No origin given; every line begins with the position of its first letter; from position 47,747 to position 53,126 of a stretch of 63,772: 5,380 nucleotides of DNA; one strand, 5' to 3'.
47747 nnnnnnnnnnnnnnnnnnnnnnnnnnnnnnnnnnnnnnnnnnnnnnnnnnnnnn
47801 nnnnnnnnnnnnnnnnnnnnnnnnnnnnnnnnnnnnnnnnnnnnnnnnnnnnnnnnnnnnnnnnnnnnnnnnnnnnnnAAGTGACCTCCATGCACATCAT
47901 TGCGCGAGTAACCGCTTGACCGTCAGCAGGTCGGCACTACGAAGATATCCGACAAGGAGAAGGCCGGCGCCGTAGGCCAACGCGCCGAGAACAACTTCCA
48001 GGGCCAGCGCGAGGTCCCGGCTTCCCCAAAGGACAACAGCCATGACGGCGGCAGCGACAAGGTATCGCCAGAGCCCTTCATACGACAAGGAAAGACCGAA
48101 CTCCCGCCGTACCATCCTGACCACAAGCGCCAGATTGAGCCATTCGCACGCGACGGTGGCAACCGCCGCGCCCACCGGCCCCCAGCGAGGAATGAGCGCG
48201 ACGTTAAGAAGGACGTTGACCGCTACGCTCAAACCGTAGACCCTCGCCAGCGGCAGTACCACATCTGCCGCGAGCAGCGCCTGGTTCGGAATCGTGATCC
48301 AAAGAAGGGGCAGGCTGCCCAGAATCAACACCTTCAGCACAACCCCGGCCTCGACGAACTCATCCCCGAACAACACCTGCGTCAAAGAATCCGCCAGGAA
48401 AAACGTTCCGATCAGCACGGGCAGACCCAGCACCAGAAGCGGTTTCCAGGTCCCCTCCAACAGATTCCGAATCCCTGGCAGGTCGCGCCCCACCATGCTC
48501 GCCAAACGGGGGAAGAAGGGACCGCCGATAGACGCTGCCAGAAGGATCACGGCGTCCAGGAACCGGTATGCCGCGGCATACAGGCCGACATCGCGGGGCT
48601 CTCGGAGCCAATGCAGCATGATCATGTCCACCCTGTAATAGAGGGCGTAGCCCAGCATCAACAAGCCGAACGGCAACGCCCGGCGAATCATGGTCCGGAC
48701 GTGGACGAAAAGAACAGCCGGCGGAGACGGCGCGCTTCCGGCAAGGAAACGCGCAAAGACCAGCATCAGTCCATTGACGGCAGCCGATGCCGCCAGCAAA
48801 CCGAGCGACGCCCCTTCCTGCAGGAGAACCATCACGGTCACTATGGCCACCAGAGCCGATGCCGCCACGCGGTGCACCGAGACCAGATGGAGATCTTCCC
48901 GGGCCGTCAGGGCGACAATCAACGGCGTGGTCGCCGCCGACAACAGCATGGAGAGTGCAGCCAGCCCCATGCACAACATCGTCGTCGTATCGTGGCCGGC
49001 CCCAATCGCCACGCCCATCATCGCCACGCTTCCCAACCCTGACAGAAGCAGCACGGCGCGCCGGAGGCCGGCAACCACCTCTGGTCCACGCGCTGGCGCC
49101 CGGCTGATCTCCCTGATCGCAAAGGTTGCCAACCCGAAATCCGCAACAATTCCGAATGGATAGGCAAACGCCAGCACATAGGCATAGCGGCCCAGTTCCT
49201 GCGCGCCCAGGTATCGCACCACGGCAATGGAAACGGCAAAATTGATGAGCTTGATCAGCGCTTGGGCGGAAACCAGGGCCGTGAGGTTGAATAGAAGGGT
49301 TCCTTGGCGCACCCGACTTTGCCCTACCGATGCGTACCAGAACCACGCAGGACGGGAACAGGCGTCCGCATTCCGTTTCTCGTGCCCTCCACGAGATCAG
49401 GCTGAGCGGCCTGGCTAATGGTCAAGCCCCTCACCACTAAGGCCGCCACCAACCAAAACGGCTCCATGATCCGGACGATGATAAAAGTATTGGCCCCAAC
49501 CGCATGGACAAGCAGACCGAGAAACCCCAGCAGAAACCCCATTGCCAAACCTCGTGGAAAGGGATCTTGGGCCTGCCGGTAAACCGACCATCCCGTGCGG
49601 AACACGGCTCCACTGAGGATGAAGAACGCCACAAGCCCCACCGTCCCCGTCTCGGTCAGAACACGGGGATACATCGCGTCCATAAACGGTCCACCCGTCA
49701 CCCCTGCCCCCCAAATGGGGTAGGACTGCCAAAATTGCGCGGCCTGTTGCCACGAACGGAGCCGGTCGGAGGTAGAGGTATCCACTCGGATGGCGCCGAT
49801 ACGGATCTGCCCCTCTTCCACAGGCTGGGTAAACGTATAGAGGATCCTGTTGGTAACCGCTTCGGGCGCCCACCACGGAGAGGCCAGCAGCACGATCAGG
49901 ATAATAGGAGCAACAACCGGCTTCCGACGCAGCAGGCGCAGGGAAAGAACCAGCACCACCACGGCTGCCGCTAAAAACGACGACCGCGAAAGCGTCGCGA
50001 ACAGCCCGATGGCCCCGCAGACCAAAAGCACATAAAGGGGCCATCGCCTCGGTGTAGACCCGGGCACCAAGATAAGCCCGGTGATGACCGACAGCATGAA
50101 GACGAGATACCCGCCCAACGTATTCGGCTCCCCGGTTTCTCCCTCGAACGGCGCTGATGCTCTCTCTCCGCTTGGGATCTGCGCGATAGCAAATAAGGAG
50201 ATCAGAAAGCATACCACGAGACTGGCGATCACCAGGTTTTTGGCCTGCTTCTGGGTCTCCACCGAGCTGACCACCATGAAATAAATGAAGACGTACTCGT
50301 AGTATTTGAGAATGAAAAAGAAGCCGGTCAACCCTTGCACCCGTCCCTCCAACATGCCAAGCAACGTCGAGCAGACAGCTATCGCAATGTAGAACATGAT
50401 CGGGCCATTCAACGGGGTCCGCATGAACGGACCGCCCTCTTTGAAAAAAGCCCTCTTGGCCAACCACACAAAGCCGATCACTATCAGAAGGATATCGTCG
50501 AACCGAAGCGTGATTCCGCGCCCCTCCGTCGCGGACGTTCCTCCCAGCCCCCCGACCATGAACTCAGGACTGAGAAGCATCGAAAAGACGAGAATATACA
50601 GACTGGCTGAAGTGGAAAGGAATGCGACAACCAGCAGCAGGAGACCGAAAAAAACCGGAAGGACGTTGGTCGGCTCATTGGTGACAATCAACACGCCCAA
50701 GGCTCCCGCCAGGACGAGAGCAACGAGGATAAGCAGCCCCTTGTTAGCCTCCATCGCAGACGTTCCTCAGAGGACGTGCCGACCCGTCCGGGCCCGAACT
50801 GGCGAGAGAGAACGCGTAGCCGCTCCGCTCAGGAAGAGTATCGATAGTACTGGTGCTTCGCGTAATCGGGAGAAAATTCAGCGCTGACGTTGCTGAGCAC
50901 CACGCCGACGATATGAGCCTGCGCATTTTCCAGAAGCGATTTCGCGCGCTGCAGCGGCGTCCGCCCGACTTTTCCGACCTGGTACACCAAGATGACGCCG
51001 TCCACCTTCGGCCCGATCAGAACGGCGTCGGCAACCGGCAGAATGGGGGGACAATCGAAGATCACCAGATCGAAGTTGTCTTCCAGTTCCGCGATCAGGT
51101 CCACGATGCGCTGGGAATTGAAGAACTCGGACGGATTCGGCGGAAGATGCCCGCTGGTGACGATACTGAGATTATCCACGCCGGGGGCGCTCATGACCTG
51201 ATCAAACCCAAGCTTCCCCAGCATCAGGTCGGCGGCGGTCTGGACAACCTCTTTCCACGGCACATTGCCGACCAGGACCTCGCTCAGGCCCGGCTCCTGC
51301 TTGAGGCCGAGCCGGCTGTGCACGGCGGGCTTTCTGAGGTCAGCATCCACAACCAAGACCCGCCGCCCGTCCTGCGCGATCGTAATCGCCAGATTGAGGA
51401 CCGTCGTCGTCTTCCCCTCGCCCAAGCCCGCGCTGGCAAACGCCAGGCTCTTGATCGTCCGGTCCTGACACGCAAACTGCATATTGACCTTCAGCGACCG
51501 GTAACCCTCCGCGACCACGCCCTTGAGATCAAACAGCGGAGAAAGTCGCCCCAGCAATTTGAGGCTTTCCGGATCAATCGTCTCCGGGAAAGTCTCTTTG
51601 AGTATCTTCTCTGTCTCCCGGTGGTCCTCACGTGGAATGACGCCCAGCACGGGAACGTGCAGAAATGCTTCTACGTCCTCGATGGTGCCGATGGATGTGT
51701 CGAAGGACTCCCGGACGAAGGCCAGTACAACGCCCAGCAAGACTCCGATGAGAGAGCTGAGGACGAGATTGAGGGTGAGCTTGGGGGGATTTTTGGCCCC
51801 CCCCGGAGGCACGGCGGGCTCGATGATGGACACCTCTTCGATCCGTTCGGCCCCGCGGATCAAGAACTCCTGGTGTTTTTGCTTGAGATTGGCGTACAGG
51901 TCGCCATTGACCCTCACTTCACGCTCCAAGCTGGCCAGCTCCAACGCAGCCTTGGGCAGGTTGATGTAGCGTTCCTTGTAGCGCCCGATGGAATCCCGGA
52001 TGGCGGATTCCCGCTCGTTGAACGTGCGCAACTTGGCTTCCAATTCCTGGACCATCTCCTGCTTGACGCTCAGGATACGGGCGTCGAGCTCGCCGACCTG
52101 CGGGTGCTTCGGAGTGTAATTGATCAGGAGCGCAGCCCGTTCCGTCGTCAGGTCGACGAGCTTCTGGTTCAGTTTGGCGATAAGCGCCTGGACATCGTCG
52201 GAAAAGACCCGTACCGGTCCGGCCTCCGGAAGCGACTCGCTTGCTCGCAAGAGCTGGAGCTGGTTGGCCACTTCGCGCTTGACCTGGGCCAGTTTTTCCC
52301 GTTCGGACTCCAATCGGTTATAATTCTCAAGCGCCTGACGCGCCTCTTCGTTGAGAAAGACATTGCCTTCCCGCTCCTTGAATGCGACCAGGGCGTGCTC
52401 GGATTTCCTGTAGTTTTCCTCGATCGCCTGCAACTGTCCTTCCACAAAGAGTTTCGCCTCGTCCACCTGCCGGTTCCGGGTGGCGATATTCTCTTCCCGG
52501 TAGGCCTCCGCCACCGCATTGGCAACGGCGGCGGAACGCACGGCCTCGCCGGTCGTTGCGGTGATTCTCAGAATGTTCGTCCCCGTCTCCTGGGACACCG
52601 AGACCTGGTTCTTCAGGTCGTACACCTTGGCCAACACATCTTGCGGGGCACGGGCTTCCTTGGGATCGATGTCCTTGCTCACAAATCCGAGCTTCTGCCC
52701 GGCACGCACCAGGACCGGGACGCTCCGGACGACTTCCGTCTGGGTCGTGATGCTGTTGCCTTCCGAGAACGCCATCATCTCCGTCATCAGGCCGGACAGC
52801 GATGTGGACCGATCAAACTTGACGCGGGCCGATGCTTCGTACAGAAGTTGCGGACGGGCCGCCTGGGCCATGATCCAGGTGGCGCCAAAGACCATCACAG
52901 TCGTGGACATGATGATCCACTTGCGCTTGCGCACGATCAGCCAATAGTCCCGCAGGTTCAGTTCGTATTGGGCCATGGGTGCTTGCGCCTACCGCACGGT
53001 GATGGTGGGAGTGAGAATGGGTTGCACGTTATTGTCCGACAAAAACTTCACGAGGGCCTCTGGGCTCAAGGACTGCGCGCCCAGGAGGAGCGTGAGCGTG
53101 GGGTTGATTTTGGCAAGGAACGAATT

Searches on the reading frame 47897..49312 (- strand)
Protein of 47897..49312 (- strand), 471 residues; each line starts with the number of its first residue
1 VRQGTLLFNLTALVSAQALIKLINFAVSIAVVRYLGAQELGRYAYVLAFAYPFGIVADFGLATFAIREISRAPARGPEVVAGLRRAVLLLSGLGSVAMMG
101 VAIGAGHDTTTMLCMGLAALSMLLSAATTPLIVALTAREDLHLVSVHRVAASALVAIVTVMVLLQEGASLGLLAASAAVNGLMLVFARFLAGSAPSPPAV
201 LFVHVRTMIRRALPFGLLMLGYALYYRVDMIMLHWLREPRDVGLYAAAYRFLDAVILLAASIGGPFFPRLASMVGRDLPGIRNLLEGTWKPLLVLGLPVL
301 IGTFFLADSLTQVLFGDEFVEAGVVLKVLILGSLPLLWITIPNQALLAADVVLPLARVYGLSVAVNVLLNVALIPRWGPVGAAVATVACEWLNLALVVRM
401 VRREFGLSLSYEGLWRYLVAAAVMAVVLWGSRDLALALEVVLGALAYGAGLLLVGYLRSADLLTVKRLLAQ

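Call 4: search_protein_families(library=pfam, proteins=[window:47897-49312:-], max_evalue=0.01)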
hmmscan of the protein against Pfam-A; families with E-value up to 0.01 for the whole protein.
window:47897-49312:- (471 aa): 3 families
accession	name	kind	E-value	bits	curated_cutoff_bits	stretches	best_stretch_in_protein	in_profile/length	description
PF01943.22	Polysacc_synt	-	2.4e-16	60.4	28.2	1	9-273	4-273/274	Polysaccharide biosynthesis protein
PF13440.11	Polysacc_synt_3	-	4.9e-09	36.3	23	1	31-322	2-291/293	Polysaccharide biosynthesis protein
PF03023.19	MurJ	-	7.5e-09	35.1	27.4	1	143-434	129-435/451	Lipid II flippase MurJ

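Call 7: search_protein_families(library=ncbifam, proteins=[window:47897-49312:-], max_evalue=0.001)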
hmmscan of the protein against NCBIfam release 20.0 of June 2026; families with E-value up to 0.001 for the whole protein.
window:47897-49312:- (471 aa): 3 families
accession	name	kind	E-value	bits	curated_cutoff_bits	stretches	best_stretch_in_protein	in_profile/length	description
TIGR01695.1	murJ_mviN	equivalog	2e-11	43.3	235.55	1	257-435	275-465/506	murein biosynthesis integral membrane protein MurJ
NF041871.1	Wzx_EPS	equivalog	4.9e-07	28.8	800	1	22-468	18-474/492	exopolysaccharide biosynthesis flippase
NF050818.1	PolSacchBiosHfsF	equivalog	5.9e-07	28.9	700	1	229-453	227-459/468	polysaccharide biosynthesis protein HfsF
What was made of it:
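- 47897..49312 (-): Wzx/MOP-family flippase, the only flippase candidate in the locus. Pfam Polysacc_synt/MurJ (call 4); NCBIfam call 7.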

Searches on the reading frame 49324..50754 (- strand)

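Call 4: search_protein_families(library=pfam, proteins=[window:49324-50754:-], max_evalue=0.01)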
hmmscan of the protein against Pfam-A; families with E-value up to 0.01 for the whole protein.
window:49324-50754:- (476 aa): 1 family
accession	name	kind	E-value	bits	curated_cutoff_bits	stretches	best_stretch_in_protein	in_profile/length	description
PF04932.20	Wzy_C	-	6.1e-12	46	31.7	1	243-364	2-119/149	O-Antigen ligase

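Call 7: search_protein_families(library=ncbifam, proteins=[window:49324-50754:-], max_evalue=0.001)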
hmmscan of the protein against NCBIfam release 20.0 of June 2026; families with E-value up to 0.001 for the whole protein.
window:49324-50754:- (476 aa): 2 families
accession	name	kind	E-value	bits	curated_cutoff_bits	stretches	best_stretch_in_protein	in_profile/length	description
TIGR03097.1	PEP_O_lig_1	hypoth_equivalog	9e-08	31.4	188.1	1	91-354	50-298/408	putative O-glycosylation ligase, exosortase A system-associated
TIGR00947.1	2A73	equivalog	1.6e-05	24.1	366.4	1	111-441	64-420/425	IctB family putative bicarbonate transporter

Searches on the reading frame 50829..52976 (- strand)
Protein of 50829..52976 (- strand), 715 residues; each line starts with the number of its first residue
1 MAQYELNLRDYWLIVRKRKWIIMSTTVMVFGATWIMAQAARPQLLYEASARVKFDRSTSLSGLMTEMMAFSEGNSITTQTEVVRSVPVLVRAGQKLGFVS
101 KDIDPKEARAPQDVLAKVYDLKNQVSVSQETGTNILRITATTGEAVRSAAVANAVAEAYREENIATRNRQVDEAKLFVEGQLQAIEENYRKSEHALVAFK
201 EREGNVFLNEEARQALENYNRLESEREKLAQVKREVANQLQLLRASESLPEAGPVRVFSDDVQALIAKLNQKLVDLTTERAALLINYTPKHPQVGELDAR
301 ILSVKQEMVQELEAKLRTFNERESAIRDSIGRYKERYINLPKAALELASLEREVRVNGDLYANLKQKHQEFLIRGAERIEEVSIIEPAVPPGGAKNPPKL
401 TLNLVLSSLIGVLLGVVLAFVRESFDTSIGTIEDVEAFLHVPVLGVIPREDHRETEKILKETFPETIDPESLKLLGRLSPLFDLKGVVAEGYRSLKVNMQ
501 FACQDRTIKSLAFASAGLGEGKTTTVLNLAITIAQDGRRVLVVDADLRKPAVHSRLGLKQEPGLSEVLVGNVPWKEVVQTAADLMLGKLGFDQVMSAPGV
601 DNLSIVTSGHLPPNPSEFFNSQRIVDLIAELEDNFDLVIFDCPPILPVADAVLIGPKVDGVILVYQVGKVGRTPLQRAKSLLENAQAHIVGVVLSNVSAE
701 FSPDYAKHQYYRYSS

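Call 4: search_protein_families(library=pfam, proteins=[window:50829-52976:-], max_evalue=0.01)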
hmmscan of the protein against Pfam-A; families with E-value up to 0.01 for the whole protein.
window:50829-52976:- (715 aa): 8 families
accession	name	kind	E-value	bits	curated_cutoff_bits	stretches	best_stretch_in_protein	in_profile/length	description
PF13614.12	AAA_31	-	1.3e-13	51.7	27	1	511-650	4-133/177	AAA domain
PF13807.11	GNVR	-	8.7e-13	48.4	27.7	1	349-423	8-81/82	G-rich domain on putative tyrosine kinase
PF01656.29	CbiA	-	1.7e-12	47.8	25.4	1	512-637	2-71/125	CobQ/CobB/MinD/ParA nucleotide binding domain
PF10609.15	ParA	-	3.9e-08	33.5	27.1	1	511-562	6-58/246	NUBPL iron-transfer P-loop NTPase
PF25199.1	nSTAND_NTPase5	-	1.5e-05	25.3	34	1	502-553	34-86/145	Novel STAND NTPase 5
PF02706.20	Wzz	-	2.7e-05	24.8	25.5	1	5-89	2-84/91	Chain length determinant protein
PF09140.17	MipZ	-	0.00011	22.1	20.7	0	519-555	11-47/262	ATPase MipZ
PF00142.24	Fer4_NifH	-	0.002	18.1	25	0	519-556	10-47/271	4Fe-4S iron sulfur cluster binding proteins, NifH/frxC family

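Call 7: search_protein_families(library=ncbifam, proteins=[window:50829-52976:-], max_evalue=0.001)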
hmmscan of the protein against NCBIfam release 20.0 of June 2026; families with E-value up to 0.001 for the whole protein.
window:50829-52976:- (715 aa): 21 families
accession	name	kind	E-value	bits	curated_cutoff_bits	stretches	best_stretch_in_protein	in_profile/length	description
NF008568.0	PRK11519.1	equivalog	5.1e-55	186.9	1068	2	256-714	280-714/720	tyrosine-protein kinase Wzc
NF007350.0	PRK09841.1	equivalog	3.1e-52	177.7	1248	2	272-714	298-721/726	tyrosine-protein kinase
TIGR01005.1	eps_transp_fam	subfamily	1.1e-48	166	411.7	1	144-701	165-722/754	exopolysaccharide transport protein family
TIGR01007.1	eps_fam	subfamily_domain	3.2e-46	157.4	108.05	1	490-710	1-202/204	polysaccharide biosynthesis tyrosine autokinase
TIGR03007.1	pepcterm_ChnLen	equivalog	1e-37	129.5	278.85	2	7-312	2-295/498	XrtA system polysaccharide chain length determinant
TIGR03018.1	pepcterm_TyrKin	hypoth_equivalog_domain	2.2e-34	118.6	230.65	1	487-694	10-206/207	XrtA-associated tyrosine autokinase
TIGR03017.1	EpsF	equivalog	3e-32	111.9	422.75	1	7-447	2-443/444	chain length determinant protein EpsF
TIGR03029.1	EpsG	equivalog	1.4e-29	103.1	313.8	1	486-695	81-273/274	chain length determinant protein tyrosine kinase EpsG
TIGR01969.1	minD_arch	subfamily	3.1e-14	52.8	201.75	1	511-578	3-71/251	cell division ATPase MinD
TIGR01006.1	polys_exp_MPA1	subfamily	6.8e-14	51.9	296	1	378-451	153-225/226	CspC family polysaccharide chain length determinant protein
TIGR01968.1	minD_bact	equivalog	1.3e-08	34.5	212.9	1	517-643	10-120/261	septum site-determining protein MinD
NF047398.1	AAA_KGGVGR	domain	2.1e-08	34.7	90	1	510-642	4-149/190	KGGVGR-motif variant AAA ATPase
NF041546.1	ParA_partition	equivalog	3.1e-08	33.4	180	1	519-553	10-44/203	ParA family partition ATPase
TIGR03453.1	partition_RepA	equivalog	2e-07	30.2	348.45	1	518-646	114-246/387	plasmid partitioning protein RepA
NF010443.0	PRK13869.1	subfamily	3e-06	26.3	446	1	508-646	121-263/405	plasmid-partitioning protein RepA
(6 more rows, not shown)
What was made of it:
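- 50829..52976 (-): Wzc-like PCP-2a co-polymerase with a tyrosine autokinase domain. Pfam call 4; NCBIfam call 7.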
